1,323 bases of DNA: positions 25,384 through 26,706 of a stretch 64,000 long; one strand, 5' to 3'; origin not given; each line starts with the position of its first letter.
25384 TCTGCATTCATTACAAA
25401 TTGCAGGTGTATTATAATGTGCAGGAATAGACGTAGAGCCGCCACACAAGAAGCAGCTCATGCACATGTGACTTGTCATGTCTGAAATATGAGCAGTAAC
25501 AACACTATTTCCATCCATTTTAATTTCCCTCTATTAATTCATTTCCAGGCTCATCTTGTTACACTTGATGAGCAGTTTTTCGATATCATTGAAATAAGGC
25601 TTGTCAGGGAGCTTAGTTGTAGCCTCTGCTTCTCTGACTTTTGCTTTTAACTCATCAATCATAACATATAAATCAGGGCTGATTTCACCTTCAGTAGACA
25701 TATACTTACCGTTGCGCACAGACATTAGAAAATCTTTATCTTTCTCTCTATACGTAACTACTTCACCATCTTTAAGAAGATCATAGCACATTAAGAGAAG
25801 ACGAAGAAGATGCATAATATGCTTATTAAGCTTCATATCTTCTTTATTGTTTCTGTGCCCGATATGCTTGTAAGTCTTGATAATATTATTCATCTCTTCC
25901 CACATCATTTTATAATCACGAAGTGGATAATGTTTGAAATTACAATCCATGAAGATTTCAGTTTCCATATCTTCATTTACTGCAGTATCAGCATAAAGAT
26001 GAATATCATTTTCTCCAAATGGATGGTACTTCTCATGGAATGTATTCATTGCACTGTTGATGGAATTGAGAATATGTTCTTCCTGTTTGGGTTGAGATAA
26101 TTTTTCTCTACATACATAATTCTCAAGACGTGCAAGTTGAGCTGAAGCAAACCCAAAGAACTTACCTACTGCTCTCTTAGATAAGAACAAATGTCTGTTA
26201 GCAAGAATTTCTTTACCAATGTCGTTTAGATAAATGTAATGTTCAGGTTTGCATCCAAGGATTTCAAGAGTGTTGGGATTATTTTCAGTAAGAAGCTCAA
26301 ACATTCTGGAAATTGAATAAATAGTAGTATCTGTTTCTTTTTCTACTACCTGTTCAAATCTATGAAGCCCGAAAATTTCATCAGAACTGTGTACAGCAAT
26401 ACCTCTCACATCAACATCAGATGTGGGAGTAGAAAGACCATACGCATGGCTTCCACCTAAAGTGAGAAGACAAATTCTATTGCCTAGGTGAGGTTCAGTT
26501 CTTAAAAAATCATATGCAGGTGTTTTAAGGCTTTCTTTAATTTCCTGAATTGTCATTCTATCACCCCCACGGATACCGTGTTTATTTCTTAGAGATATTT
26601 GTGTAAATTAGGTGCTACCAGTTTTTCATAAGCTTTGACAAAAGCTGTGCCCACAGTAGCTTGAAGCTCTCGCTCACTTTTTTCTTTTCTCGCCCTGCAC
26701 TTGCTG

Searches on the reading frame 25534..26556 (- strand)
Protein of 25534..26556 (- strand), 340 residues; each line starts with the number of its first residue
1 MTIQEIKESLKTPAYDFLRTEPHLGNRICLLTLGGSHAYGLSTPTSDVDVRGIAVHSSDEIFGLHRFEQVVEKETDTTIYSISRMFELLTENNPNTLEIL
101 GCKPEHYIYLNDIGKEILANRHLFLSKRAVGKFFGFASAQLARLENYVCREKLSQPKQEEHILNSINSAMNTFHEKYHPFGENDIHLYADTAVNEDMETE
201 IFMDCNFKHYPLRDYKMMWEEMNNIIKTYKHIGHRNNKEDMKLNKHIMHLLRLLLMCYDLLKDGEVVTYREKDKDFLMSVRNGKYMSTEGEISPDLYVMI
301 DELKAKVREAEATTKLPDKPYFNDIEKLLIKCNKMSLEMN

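Call 86: search_protein_families(library=phrogs, proteins=[window:25534-26556:-], max_evalue=0.00001)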
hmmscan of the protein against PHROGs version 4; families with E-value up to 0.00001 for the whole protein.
window:25534-26556:- (340 aa): 2 families
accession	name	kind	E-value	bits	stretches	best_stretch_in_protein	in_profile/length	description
phrog_388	-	DNA, RNA and nucleotide metabolism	6.7e-51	174.4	1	26-337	36-334/351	nucleotidyltransferase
phrog_14344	-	DNA, RNA and nucleotide metabolism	1.4e-10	42.4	1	34-310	35-214/262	nucleotidyltransferase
